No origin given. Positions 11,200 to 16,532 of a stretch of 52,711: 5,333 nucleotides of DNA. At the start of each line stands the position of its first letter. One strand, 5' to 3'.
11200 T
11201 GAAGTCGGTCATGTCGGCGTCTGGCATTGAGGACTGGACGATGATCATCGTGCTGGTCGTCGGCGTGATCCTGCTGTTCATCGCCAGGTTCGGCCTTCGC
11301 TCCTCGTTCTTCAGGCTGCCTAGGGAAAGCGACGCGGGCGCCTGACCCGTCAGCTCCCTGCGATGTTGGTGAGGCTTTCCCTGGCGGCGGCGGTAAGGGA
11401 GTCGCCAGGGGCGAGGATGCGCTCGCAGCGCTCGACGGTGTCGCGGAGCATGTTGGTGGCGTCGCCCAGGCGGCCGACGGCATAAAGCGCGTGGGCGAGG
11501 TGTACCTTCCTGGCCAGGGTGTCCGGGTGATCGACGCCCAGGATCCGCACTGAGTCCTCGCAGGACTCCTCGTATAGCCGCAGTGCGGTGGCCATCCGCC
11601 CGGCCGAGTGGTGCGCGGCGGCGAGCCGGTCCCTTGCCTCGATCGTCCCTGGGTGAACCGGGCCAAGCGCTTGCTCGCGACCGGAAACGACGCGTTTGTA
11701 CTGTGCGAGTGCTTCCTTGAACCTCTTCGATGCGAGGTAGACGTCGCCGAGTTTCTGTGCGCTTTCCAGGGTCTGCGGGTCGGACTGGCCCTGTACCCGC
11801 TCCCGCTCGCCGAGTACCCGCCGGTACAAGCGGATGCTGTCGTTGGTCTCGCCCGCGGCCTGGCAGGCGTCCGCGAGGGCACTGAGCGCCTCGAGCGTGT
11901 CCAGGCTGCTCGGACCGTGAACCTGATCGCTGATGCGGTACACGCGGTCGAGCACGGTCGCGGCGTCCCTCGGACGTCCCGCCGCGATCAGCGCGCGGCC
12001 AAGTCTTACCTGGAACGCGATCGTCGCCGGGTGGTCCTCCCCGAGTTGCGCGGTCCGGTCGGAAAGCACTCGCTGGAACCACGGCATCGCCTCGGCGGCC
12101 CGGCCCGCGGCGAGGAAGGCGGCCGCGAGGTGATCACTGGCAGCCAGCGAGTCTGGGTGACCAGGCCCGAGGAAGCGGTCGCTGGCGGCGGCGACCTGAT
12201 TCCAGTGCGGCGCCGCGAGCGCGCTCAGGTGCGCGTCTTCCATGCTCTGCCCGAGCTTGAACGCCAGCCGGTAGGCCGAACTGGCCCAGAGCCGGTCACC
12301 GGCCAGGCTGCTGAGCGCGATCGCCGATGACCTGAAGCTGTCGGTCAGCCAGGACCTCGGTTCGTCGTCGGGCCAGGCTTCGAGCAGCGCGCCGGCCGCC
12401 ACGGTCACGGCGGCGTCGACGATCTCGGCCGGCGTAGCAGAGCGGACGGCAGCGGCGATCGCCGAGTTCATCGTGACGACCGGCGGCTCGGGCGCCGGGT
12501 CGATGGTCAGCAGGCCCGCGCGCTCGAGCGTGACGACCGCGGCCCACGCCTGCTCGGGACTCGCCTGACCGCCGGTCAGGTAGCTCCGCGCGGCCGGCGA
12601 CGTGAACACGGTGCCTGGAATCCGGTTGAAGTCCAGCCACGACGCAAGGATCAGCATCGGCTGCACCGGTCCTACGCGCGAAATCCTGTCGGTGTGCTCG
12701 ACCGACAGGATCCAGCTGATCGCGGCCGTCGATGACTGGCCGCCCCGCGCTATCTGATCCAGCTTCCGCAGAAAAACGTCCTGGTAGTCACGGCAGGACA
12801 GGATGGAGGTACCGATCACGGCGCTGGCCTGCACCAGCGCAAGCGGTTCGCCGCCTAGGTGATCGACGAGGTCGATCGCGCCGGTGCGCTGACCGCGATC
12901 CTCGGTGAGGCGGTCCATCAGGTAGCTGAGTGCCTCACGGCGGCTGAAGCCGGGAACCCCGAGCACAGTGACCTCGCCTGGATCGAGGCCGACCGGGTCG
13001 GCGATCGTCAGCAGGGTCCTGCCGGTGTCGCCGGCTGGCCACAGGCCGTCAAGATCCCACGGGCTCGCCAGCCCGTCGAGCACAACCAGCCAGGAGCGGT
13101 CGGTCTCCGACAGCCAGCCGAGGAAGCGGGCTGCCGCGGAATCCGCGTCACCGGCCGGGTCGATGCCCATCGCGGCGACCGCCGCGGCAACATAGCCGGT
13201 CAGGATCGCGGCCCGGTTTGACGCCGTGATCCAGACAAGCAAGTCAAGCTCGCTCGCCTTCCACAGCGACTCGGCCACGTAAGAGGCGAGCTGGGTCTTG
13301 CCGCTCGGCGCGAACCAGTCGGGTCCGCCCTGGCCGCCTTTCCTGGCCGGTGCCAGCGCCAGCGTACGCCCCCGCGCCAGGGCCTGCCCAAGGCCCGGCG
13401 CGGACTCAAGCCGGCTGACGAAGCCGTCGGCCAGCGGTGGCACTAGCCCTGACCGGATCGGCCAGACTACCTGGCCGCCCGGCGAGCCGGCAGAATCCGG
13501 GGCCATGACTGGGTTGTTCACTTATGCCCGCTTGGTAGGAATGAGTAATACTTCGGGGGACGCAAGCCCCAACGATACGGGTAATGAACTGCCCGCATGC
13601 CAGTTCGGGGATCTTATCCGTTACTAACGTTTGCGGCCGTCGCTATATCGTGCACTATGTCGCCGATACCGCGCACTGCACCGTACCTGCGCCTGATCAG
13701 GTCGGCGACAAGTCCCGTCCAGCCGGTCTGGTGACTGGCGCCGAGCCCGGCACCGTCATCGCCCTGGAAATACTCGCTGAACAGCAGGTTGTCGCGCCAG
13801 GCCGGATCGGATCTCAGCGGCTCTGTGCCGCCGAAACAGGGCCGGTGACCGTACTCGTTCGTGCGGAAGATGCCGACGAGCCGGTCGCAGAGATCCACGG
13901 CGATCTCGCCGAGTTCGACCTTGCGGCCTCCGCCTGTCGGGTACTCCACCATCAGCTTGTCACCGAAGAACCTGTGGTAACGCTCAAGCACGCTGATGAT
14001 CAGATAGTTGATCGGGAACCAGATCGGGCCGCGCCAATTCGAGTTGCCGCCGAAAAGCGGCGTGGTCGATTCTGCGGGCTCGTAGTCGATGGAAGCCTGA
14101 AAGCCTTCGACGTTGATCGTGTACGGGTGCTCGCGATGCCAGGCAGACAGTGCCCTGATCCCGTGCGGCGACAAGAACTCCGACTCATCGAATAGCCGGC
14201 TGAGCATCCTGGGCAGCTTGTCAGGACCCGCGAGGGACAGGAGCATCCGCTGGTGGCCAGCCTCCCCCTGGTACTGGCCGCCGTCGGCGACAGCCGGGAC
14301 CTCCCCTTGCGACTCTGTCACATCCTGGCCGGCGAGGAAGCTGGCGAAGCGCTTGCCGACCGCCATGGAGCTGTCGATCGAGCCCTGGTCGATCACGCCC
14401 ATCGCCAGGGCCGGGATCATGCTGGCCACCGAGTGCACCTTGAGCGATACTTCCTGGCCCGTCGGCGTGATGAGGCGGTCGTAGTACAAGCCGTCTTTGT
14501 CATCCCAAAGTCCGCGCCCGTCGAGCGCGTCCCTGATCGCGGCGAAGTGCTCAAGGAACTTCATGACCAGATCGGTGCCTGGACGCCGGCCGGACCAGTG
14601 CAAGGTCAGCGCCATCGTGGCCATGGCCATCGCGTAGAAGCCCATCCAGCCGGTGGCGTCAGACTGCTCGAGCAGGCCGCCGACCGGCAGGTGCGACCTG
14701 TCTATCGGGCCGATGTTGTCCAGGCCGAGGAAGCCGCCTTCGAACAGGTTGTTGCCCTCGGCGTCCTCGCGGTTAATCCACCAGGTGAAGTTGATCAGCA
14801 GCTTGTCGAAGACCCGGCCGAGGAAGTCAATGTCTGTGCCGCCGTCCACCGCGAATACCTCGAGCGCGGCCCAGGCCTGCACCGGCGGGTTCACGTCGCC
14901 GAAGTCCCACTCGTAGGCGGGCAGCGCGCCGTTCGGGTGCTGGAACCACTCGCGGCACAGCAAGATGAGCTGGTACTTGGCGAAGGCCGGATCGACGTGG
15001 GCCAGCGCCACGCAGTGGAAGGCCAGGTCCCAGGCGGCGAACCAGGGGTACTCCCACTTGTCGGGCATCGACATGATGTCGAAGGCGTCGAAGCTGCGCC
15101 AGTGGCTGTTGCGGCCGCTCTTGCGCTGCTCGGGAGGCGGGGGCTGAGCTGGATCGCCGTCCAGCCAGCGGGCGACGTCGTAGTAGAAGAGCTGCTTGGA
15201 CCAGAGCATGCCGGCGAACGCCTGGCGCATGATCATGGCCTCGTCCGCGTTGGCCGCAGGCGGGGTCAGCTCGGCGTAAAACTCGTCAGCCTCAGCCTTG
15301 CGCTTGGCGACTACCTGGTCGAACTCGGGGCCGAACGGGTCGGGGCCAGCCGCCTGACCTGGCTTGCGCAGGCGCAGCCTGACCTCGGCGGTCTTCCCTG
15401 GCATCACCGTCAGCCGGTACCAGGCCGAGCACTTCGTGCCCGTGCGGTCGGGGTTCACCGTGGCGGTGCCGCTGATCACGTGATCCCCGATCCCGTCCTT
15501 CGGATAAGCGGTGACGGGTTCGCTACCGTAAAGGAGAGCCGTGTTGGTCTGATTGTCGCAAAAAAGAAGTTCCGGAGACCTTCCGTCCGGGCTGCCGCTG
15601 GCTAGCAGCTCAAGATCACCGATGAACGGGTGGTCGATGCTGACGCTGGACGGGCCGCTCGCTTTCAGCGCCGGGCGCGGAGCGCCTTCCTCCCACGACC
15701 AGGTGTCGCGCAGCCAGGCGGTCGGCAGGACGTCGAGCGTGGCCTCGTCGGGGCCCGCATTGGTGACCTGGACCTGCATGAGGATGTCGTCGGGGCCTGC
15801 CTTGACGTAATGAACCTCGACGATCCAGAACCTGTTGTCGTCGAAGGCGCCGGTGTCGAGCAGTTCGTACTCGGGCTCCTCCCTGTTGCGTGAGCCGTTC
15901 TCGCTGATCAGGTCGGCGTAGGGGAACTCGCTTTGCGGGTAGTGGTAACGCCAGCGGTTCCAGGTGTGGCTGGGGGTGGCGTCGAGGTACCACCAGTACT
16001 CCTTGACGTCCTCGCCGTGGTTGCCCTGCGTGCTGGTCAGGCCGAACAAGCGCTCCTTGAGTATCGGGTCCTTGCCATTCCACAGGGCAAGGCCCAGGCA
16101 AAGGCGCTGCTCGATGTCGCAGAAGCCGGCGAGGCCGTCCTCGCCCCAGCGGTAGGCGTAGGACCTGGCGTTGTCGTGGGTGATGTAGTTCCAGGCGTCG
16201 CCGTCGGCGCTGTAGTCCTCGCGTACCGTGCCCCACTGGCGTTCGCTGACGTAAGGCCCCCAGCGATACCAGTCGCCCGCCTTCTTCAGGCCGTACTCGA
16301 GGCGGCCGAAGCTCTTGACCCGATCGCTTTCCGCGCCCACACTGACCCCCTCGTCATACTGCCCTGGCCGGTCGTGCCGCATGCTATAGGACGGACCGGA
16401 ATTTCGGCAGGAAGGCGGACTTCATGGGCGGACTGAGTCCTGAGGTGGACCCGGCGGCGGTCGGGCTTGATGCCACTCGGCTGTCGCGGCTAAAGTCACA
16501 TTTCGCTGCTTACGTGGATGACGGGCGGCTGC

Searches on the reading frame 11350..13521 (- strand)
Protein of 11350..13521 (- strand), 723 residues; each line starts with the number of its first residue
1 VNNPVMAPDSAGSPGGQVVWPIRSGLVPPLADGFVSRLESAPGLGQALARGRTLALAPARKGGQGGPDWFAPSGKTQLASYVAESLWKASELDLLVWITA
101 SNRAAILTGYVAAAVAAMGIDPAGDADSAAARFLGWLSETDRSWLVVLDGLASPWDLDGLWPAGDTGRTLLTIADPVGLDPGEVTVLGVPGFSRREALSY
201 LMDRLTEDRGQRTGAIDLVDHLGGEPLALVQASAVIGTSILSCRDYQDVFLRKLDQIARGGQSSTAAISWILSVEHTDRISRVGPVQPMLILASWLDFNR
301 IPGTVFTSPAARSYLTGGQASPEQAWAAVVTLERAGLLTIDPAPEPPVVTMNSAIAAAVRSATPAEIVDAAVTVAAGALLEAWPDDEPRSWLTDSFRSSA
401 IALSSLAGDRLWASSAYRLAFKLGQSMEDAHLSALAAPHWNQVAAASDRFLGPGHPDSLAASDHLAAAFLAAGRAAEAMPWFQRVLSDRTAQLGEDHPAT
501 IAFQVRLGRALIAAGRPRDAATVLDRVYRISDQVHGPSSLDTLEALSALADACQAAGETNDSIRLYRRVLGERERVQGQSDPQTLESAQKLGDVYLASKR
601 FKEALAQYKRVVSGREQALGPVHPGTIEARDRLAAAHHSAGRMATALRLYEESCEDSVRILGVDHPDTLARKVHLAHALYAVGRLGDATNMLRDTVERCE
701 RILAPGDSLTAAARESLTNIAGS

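Call 70: search_protein_families(library=pfam, proteins=[window:11350-13521:-], max_evalue=0.000001)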
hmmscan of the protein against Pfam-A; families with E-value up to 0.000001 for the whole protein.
window:11350-13521:- (723 aa): 6 families
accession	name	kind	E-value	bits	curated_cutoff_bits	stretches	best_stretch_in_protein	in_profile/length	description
PF13424.12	TPR_12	-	9.6e-46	154.3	30.1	5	587-655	4-73/77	Tetratricopeptide repeat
PF13374.12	TPR_10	-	1.8e-33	114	27.5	1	626-667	1-42/42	Tetratricopeptide repeat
PF14559.12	TPR_19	-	2.2e-10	41.1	25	0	470-527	2-51/68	Tetratricopeptide repeat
PF07719.23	TPR_2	-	3.9e-10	39.5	27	0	590-612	6-28/34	Tetratricopeptide repeat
PF13428.12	TPR_14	-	1e-09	38.5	23.5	0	504-529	4-29/44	Tetratricopeptide repeat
PF13176.12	TPR_7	-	1.9e-09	37.3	27.9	0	545-576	1-32/36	Tetratricopeptide repeat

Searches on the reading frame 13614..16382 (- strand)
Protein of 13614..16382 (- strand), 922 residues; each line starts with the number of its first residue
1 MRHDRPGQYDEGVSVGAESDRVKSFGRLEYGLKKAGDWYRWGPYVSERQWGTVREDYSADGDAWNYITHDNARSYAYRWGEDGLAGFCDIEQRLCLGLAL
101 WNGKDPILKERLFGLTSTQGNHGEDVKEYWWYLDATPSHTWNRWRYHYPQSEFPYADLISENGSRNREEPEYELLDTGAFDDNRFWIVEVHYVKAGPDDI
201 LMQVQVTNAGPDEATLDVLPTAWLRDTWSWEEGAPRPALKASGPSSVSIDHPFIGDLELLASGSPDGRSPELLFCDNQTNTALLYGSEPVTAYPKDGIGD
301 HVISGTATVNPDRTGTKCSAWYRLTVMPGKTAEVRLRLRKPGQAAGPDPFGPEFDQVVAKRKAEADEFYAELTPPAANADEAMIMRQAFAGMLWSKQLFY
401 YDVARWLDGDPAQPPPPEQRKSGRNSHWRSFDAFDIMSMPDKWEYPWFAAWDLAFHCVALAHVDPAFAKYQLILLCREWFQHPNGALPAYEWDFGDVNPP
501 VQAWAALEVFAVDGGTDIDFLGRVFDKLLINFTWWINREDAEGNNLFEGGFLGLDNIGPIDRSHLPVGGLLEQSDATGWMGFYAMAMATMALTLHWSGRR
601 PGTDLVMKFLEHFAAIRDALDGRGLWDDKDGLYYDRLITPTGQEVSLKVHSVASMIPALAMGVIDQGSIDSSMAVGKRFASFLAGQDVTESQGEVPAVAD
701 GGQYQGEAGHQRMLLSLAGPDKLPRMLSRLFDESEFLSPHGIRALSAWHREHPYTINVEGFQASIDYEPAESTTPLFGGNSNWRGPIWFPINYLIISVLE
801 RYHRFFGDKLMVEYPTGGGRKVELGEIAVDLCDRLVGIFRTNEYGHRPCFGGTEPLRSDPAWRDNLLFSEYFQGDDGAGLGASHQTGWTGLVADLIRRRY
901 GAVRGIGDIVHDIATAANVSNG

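Call 71: search_protein_families(library=pfam, proteins=[window:13614-16382:-], max_evalue=0.000001)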
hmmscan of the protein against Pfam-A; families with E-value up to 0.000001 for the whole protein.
window:13614-16382:- (922 aa): 2 families
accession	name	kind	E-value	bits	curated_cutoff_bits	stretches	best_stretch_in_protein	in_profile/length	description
PF22422.2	MGH1-like_GH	-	9.2e-19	68.7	27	1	445-547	1-113/356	Mannosylglycerate hydrolase MGH1-like glycoside hydrolase domain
PF03200.22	Glyco_hydro_63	-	4.7e-07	29.4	22.4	0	779-808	403-432/492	Glycosyl hydrolase family 63 C-terminal domain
